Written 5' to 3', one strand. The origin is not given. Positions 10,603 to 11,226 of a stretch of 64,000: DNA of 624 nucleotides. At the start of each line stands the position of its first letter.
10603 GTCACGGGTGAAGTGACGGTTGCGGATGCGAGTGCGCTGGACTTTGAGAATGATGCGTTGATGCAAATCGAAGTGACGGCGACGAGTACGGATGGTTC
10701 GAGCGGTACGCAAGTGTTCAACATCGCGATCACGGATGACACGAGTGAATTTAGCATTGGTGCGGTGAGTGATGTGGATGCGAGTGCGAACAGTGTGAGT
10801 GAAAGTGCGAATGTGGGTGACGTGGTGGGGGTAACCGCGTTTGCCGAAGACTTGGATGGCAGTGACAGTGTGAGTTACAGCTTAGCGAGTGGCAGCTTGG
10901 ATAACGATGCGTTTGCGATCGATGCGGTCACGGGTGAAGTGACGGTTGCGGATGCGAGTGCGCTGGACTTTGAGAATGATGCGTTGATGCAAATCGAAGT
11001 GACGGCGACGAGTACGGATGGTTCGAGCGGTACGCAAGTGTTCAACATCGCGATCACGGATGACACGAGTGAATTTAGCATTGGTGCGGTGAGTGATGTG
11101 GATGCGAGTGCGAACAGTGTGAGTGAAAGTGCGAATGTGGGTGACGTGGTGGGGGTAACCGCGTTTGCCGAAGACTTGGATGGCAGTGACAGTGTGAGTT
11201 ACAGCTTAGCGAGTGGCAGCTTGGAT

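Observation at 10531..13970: Repeat cassettes have foreign composition inside otherwise native genes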

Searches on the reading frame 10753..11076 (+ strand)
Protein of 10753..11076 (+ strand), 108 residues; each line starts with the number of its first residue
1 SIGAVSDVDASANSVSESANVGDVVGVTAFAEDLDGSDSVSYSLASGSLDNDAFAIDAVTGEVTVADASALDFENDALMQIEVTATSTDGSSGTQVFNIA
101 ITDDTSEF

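Call 13: find_homologous_proteins(query=window:10753-11076:+)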
Query seq(108 aa) (108 aa): 30 proteins with E <= 0.001 among 48 candidates.
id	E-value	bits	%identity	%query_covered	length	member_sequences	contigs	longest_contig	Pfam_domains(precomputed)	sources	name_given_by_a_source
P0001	2.0e-41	158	67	100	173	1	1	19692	PF18957.7,PF00028.24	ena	-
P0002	1.9e-31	126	64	94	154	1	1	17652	PF18957.7,PF00028.24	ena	-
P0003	1.3e-30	123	61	94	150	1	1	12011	PF00028.24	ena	-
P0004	4.6e-27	112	52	95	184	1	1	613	PF18957.7,PF00028.24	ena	-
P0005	1.4e-25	107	65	88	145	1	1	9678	PF18957.7,PF00028.24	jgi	jgi:Flp pilus assembly secretin CpaC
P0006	3.3e-25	106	66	92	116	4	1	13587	PF18957.7,PF00028.24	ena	-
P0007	1.3e-24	104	60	94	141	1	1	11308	PF18957.7,PF00028.24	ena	-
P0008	1.7e-24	104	51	94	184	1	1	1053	PF25374.1,PF18957.7,PF00028.24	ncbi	ncbi:MAG: cadherin repeat domain-containing protein, partial [Rhodomicrobiaceae bacterium]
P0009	5.4e-24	102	71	47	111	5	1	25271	PF00028.24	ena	-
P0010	1.0e-22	98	61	76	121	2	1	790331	PF00028.24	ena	-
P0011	8.8e-22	95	59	71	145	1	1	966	PF00028.24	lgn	-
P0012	2.7e-20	90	50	91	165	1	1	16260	PF00028.24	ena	-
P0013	3.0e-20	90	64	83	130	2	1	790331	PF00028.24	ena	-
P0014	1.2e-19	88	52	95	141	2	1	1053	PF18957.7,PF00028.24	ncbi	ncbi:MAG: cadherin repeat domain-containing protein, partial [Rhodomicrobiaceae bacterium]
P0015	7.5e-18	83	61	78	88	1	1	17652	PF18957.7,PF00028.24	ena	-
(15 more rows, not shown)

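Call 14: find_encoding_contigs(protein=P0001, flank=10000, max_places=3)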
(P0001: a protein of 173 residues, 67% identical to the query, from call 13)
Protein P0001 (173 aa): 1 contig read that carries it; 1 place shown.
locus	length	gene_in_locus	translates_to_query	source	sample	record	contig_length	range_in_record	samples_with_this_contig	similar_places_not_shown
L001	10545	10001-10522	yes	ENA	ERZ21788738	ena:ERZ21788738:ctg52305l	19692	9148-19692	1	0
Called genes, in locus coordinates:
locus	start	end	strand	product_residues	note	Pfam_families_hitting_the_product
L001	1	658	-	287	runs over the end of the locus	PF22825:HpiC1-like, PF00353:HemolysinCabind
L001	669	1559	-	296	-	PF00353:HemolysinCabind (weak)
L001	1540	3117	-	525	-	PF18957:RibLong (faint), PF00028:Cadherin, PF04862:DUF642 (weak)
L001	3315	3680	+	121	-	PF00028:Cadherin (weak)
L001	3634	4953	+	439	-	PF07679:I-set (faint), PF18957:RibLong (faint), PF00028:Cadherin, PF25374:Cadherin_FAT4_N (faint), PF27095:Conj_beta_prop_9 (faint), PF28399:Ig_CLSTN (faint), PF00028:Cadherin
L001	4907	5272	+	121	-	PF00028:Cadherin (weak)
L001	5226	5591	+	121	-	PF00028:Cadherin (weak)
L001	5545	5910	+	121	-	PF00028:Cadherin (weak)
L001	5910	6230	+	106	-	PF00028:Cadherin (weak)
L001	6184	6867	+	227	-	PF18957:RibLong (faint), PF00028:Cadherin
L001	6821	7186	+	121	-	PF00028:Cadherin (weak)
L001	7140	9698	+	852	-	PF00436:SSB (faint), PF05358:DicB (faint), PF07679:I-set (faint), PF09566:RE_SacI_N (faint), PF18957:RibLong (faint), PF00028:Cadherin, PF25374:Cadherin_FAT4_N (faint), PF00028:Cadherin, +3 more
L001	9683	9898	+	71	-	-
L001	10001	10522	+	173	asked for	PF18957:RibLong (faint), PF00028:Cadherin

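Call 15: find_encoding_contigs(protein=P0010, flank=10000, max_places=3)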
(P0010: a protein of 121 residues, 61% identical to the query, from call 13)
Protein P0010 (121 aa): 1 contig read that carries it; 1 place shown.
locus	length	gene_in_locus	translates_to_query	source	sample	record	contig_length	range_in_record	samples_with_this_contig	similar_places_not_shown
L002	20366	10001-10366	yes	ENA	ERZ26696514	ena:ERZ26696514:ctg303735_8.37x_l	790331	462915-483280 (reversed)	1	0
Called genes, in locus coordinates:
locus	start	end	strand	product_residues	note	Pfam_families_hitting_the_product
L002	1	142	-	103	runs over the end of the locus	PF00581:Rhodanese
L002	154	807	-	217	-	PF01135:PCMT, PF02353:CMAS (weak), PF08704:GCD14 (weak), PF00398:RrnaAD, PF02527:GidB (weak), PF13847:Methyltransf_31, PF08241:Methyltransf_11, PF13649:Methyltransf_25, +3 more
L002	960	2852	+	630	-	PF13667:ThiC-associated, PF01964:ThiC_Rad_SAM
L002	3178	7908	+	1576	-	PF17803:Cadherin_4, PF17963:Big_9, PF17803:Cadherin_4, PF17892:Cadherin_5, PF17963:Big_9, PF17803:Cadherin_4, PF17892:Cadherin_5, PF17963:Big_9, +10 more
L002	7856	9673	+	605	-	-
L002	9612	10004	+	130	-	PF00028:Cadherin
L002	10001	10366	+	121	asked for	PF00028:Cadherin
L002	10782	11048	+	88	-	-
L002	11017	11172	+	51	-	-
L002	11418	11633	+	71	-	-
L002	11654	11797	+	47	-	-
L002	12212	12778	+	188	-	PF00028:Cadherin, PF18957:RibLong (faint), PF00028:Cadherin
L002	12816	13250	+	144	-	PF00028:Cadherin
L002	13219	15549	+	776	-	PF00028:Cadherin, PF00353:HemolysinCabind (weak)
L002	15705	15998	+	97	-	-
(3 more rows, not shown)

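Call 24: find_related_loci(query=A1, collection=genome_contigs, flank=10000)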
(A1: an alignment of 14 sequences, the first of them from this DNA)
Query A1 (108 aa) in genome_contigs; peptide patterns used: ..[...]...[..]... (x = any residue, [..] = any of these).
600 stretches matched a pattern (row limit reached: there are more); 293 encode a relative of the query (tblastn E <= 1e-3); the best 80 are kept; 79 distinct loci.
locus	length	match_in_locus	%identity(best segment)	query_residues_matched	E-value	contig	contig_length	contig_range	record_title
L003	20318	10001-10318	72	1-108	4e-40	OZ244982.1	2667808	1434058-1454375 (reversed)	MAG: Gammaproteobacteria bacterium isolate c50a0692-9ae5-4c27-9875-81729ab4e4f1 genome assembly, chromosome: 1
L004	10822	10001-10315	64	2-108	2e-35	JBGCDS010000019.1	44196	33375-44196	MAG: Gammaproteobacteria bacterium isolate SGMAG-67 contig19, whole genome shotgun sequence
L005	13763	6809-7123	65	2-108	4e-35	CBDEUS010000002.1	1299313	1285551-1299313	MAG: Gammaproteobacteria bacterium isolate 4feee3f2-ccb9-4819-93ba-1bc2e9d0c05e genome assembly, contig: contig_2, whole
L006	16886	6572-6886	67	2-108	5e-36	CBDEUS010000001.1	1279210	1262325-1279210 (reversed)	MAG: Gammaproteobacteria bacterium isolate 4feee3f2-ccb9-4819-93ba-1bc2e9d0c05e genome assembly, contig: contig_1, whole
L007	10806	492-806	59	2-108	1e-29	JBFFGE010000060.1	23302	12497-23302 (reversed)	MAG: Alphaproteobacteria bacterium isolate Mix_mud15.2022.01.34 k141_2263651_length_23302_cov_12.0815, whole genome shot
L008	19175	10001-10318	59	1-108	2e-30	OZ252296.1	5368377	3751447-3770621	MAG: Inquilinaceae bacterium isolate 8c5b4bd8-3f7a-4eba-a8aa-c6be87d0db72 genome assembly, chromosome: 1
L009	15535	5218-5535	59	1-108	3e-29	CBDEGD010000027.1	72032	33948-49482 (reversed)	MAG: Inquilinaceae bacterium isolate ba05334c-03e4-40a4-91cb-98892f3a731f genome assembly, contig: contig_27, whole geno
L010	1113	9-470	59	1-107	9e-27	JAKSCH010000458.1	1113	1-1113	MAG: Gemmatimonadetes bacterium isolate MAG.277 k141_696383, whole genome shotgun sequence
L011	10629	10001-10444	57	1-108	4e-26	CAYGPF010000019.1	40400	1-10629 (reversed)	MAG TPA_asm: uncultured Rhodomicrobium sp. isolate ERP117304_co3_256 genome assembly, contig: NODE_1475_length_40400_cov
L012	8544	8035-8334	56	1-104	1e-25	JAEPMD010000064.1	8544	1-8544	MAG: Rhizobiaceae bacterium isolate HCUG1432-10 NODE_64_length_8544_cov_5.751506, whole genome shotgun sequence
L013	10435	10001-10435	58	2-108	1e-25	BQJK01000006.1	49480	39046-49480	MAG: Rhodomicrobium sp. DHS20C08 DNA, sequence6, whole genome shotgun sequence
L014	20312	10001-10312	54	2-107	2e-25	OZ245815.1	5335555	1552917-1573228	MAG: Alphaproteobacteria bacterium isolate 7f0d7cf2-30dd-46ca-8880-9cb867015a81 genome assembly, chromosome: 1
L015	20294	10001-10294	58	2-103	3e-25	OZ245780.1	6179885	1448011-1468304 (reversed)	MAG: Methyloligellaceae bacterium isolate e8f213a8-9c07-40cb-8a79-f3adc64ccac1 genome assembly, chromosome: 1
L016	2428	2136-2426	56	1-101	4e-25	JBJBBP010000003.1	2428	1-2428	MAG: Synechococcus sp. isolate CUG2217 NODE_5402_length_2428_cov_308.127686, whole genome shotgun sequence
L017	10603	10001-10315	53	1-107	6e-25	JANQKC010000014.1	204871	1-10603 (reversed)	MAG: Alphaproteobacteria bacterium isolate PL25a_bin.144 k99_37357, whole genome shotgun sequence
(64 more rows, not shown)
